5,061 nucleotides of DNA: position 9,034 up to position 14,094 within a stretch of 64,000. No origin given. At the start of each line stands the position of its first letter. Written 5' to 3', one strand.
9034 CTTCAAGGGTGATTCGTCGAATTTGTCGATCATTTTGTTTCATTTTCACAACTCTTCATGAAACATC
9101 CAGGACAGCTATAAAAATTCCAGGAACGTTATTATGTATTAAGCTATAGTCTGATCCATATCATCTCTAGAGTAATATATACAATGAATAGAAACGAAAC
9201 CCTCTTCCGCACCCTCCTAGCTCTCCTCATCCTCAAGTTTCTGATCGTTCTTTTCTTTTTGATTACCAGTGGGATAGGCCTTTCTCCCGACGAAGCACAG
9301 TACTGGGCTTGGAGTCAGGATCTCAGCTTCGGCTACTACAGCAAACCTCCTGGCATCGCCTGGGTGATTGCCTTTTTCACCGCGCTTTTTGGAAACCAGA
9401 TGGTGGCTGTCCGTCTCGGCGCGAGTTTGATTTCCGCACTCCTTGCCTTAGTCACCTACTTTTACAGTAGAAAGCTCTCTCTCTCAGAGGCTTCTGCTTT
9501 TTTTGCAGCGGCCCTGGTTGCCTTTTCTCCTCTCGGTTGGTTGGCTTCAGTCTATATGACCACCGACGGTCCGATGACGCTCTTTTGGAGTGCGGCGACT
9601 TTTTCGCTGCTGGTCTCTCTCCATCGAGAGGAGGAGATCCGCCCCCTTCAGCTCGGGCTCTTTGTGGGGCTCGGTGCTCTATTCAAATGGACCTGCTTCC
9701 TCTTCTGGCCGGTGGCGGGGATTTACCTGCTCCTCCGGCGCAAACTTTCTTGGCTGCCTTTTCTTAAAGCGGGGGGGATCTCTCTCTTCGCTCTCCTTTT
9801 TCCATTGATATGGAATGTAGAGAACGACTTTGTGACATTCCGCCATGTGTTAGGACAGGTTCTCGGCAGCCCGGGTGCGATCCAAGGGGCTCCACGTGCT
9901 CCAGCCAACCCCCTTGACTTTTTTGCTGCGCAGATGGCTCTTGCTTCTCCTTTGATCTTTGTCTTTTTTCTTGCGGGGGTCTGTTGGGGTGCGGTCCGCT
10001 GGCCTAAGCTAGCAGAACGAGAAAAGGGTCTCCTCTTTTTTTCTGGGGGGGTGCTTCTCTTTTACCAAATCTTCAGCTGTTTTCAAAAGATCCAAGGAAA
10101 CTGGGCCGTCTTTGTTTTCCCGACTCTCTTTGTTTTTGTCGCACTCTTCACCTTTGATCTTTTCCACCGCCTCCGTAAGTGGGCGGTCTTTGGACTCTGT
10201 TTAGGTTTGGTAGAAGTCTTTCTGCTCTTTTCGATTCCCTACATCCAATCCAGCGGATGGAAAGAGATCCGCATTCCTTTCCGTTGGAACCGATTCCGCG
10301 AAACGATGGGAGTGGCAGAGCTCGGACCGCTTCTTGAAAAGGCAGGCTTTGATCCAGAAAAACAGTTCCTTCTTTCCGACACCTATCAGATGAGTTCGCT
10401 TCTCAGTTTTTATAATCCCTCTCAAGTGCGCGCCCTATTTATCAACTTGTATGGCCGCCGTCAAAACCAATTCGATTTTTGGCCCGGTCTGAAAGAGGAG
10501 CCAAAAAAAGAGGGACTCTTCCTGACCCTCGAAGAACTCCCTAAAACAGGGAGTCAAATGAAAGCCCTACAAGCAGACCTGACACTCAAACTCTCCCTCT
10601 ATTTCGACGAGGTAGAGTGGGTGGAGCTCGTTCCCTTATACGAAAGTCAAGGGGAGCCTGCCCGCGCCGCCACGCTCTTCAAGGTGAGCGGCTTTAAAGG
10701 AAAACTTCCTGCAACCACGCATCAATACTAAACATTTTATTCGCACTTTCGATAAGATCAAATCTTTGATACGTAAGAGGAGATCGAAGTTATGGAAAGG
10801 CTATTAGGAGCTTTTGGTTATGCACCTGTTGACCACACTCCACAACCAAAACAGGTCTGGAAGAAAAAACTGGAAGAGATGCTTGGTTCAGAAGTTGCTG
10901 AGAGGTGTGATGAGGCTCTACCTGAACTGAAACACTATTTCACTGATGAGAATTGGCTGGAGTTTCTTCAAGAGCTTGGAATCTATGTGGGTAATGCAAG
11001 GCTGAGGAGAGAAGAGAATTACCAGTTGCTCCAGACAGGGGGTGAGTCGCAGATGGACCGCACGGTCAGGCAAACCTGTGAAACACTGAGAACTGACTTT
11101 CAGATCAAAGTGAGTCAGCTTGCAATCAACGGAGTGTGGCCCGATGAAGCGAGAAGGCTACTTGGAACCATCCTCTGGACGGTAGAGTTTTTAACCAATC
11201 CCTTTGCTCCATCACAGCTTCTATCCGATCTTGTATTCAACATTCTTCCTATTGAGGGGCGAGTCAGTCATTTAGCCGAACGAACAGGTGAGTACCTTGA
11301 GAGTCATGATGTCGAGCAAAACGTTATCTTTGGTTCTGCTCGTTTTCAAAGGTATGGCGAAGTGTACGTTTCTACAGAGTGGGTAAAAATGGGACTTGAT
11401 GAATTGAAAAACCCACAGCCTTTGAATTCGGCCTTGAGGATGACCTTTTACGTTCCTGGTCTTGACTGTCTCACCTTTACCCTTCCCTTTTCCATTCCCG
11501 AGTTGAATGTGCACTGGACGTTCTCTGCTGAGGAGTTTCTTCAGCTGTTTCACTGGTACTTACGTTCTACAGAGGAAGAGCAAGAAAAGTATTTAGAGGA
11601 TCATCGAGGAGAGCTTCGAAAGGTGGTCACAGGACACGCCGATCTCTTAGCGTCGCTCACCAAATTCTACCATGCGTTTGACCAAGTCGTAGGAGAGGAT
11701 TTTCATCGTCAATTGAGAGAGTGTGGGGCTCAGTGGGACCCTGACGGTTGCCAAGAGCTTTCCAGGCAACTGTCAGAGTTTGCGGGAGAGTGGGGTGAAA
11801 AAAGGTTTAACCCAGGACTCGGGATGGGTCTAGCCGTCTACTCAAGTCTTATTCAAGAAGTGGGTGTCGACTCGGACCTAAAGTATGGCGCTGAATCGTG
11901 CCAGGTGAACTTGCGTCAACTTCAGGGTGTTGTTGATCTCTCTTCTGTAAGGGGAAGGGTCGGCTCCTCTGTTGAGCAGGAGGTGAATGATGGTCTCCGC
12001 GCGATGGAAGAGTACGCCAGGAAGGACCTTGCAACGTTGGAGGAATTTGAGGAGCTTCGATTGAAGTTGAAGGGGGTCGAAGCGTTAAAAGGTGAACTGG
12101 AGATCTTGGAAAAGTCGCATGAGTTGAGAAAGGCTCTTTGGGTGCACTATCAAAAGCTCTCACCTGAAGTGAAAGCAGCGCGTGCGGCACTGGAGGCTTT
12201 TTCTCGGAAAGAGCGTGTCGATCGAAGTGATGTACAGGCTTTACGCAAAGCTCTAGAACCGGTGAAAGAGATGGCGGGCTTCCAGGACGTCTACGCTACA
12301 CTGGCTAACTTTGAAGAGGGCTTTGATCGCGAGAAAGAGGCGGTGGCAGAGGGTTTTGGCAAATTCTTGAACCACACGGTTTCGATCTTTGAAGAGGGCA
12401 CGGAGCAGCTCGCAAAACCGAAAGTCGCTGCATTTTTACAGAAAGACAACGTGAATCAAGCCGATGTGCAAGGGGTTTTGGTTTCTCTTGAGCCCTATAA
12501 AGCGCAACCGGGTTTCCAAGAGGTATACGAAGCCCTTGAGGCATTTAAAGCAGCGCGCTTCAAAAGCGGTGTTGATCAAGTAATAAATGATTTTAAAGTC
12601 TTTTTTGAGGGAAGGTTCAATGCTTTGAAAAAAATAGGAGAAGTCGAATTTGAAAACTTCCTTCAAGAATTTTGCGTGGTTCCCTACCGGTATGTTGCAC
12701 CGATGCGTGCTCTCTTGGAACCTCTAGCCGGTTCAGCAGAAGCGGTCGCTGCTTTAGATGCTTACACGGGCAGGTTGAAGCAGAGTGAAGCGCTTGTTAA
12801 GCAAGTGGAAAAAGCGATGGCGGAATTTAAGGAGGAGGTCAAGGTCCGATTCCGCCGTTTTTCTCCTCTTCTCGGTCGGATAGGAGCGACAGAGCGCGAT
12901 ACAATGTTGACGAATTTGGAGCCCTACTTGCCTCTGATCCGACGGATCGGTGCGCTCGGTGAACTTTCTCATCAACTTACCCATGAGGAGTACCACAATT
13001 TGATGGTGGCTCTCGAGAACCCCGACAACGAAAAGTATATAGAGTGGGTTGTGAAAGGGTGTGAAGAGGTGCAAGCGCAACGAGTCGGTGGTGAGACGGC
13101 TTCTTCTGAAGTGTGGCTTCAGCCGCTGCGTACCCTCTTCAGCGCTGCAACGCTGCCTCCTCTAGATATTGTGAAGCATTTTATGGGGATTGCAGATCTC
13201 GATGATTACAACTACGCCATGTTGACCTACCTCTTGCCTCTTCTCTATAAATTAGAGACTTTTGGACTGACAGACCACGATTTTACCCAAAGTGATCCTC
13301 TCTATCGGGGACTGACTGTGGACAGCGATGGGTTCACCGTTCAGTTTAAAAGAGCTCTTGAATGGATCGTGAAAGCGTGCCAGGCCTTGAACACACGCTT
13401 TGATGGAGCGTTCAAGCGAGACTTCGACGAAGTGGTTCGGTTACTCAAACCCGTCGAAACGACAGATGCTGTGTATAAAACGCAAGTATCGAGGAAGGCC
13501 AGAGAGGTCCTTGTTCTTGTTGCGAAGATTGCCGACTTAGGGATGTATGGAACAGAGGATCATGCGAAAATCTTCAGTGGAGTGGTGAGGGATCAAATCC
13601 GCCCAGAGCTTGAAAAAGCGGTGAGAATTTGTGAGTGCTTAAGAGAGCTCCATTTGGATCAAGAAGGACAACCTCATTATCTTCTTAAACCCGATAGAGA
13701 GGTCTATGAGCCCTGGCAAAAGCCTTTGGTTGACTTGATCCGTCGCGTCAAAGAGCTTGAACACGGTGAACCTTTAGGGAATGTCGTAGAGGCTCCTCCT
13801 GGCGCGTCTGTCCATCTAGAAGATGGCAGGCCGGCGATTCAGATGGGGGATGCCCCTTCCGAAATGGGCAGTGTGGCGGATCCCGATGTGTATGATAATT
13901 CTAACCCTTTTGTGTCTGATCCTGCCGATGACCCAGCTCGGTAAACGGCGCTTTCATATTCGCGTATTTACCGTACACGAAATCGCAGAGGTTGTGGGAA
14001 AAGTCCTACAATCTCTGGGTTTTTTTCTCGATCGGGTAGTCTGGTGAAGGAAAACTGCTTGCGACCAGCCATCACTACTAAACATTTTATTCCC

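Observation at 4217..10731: Candidate undescribed envelope-modification operon: NRPS-like A-T-TE protein, free-standing DUF2156 domain, HExxH membrane protein and an orphan, divergent from an ArnT/PMT-type glycosyltransferase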

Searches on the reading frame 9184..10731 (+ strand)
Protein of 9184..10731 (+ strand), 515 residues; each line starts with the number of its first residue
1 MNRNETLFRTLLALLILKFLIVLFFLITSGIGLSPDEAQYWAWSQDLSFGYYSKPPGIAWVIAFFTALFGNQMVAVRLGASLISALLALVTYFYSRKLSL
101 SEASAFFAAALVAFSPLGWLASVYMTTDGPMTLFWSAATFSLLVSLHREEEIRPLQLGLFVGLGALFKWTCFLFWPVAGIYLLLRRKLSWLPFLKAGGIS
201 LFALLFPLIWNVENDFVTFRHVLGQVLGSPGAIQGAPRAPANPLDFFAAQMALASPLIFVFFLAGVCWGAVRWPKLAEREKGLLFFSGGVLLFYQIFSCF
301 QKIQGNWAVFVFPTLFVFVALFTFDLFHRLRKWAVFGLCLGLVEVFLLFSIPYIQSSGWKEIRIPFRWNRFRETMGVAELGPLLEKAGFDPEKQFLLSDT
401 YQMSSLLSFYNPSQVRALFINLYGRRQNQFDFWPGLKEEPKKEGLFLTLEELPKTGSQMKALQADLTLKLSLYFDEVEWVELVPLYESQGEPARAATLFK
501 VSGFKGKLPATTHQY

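Call 3: search_protein_families(library=pfam, proteins=[window:9184-10731:+], max_evalue=0.01)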
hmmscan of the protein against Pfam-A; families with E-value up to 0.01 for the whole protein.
window:9184-10731:+ (515 aa): 2 families
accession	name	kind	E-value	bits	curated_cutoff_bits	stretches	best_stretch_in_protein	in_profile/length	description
PF13231.12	PMT_2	-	1.4e-21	77.8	26.1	1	53-210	1-160/160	Dolichyl-phosphate-mannose-protein mannosyltransferase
PF02366.24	PMT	-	1.1e-07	32.2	22.7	1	54-184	61-198/245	Dolichyl-phosphate-mannose-protein mannosyltransferase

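Call 4: search_protein_families(library=ncbifam, proteins=[window:9184-10731:+], max_evalue=0.01)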
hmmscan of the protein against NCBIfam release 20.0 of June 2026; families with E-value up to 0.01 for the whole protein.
window:9184-10731:+ (515 aa): 1 family
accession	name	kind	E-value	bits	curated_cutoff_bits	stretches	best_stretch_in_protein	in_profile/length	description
NF009784.2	PRK13279.1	equivalog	9.7e-07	27.7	567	1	41-183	48-194/539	lipid IV(A) 4-amino-4-deoxy-L-arabinosyltransferase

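Call 86: search_protein_families(library=padloc, proteins=[window:9184-10731:+], max_evalue=0.01)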
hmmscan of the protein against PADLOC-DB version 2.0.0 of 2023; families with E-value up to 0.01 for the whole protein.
window:9184-10731:+ (515 aa): 0 families

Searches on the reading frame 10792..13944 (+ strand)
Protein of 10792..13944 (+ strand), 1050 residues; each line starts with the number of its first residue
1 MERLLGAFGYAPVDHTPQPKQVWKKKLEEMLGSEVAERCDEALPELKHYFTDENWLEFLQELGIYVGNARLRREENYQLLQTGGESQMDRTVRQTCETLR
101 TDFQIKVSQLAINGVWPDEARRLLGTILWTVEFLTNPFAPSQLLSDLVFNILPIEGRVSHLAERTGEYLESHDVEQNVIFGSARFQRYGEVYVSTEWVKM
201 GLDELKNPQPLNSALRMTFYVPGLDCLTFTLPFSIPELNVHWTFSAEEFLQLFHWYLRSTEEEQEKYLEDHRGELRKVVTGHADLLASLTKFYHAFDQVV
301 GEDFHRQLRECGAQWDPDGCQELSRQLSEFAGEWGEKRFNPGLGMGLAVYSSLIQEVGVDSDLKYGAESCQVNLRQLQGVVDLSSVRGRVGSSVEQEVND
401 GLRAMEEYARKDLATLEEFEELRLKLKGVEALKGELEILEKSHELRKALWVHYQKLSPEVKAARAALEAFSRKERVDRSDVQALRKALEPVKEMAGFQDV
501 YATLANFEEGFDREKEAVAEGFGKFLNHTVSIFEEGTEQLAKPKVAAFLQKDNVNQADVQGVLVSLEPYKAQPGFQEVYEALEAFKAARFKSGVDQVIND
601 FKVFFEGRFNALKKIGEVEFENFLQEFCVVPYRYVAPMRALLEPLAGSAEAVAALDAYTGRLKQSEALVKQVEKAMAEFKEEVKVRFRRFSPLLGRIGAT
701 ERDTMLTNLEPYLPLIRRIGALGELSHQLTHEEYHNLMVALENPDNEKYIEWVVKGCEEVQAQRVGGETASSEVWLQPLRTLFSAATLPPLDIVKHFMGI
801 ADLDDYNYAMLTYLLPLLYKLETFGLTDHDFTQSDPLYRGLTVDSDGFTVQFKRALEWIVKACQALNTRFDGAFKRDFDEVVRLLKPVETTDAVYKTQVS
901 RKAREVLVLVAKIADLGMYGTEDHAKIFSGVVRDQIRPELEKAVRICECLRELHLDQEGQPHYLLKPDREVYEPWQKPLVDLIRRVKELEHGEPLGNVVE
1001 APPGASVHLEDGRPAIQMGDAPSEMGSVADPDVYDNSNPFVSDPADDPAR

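Call 3: search_protein_families(library=pfam, proteins=[window:10792-13944:+], max_evalue=0.01)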
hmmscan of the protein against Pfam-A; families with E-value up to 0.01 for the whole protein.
window:10792-13944:+ (1050 aa): 0 families

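Call 4: search_protein_families(library=ncbifam, proteins=[window:10792-13944:+], max_evalue=0.01)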
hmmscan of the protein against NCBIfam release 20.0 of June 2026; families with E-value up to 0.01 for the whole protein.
window:10792-13944:+ (1050 aa): 1 family
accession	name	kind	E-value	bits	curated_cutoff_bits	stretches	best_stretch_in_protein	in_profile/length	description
NF003034.1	PRK03918.1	equivalog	0.0043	15.1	700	1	395-535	188-329/878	DNA double-strand break repair ATPase Rad50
